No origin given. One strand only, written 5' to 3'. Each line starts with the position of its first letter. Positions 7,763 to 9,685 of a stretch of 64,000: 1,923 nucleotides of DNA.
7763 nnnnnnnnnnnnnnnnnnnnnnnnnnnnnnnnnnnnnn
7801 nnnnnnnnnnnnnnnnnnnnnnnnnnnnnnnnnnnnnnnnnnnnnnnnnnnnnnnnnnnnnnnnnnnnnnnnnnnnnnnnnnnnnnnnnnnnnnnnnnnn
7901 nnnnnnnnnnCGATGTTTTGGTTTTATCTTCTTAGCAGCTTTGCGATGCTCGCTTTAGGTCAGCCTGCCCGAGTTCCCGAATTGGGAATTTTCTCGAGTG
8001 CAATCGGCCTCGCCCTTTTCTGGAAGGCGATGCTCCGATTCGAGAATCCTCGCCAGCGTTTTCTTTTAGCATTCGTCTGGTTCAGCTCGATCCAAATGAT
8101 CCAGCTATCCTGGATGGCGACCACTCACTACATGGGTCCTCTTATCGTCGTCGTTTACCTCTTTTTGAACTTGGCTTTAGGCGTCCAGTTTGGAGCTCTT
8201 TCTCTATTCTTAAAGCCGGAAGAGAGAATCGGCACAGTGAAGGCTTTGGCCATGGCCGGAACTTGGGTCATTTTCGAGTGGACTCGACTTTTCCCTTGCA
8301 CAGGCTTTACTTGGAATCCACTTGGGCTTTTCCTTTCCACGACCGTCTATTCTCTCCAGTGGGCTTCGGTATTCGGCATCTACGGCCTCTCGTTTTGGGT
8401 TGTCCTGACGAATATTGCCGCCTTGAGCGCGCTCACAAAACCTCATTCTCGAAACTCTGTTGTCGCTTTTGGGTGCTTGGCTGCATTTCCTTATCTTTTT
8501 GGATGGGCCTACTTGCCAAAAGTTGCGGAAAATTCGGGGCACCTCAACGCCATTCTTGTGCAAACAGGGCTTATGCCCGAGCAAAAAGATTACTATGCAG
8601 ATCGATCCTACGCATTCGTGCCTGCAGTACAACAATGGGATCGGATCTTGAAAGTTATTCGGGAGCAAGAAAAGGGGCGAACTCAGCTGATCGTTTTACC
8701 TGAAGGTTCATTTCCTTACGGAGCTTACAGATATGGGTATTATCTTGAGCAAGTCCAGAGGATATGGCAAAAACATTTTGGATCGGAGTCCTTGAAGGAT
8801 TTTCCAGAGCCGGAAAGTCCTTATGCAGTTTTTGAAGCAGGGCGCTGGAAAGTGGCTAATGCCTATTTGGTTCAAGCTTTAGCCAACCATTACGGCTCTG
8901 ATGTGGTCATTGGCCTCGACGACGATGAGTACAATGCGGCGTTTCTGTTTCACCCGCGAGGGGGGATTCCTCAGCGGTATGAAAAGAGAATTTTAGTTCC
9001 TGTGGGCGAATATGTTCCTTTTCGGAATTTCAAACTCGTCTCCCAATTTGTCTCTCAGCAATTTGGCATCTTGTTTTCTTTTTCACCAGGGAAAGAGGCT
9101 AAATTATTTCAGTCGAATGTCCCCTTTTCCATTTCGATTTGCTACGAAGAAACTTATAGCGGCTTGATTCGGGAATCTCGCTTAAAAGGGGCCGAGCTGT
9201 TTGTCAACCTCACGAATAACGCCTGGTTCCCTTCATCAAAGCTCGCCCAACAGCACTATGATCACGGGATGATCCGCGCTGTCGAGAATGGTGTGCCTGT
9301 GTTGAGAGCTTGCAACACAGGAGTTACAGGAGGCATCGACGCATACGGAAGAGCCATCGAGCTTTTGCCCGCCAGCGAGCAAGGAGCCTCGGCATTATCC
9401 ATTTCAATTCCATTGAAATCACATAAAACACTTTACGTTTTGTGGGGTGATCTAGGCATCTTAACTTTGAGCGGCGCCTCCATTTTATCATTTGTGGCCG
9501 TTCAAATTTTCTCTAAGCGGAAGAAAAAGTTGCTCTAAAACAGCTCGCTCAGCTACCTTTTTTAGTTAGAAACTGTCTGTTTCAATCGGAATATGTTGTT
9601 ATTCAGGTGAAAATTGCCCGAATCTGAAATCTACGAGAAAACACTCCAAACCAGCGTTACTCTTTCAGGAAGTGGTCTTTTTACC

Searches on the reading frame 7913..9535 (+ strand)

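Call 33: search_protein_families(library=ncbifam, proteins=[window:7913-9535:+], max_evalue=0.00001)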
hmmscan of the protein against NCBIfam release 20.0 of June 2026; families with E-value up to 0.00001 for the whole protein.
window:7913-9535:+ (541 aa): 2 families
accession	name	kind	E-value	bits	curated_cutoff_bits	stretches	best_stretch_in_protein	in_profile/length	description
TIGR00546.1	lnt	equivalog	6.9e-79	265.8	132.9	1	52-480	7-394/395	apolipoprotein N-acyltransferase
NF008934.0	PRK12291.1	equivalog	1.6e-13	50.7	427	1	337-442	277-376/419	apolipoprotein N-acyltransferase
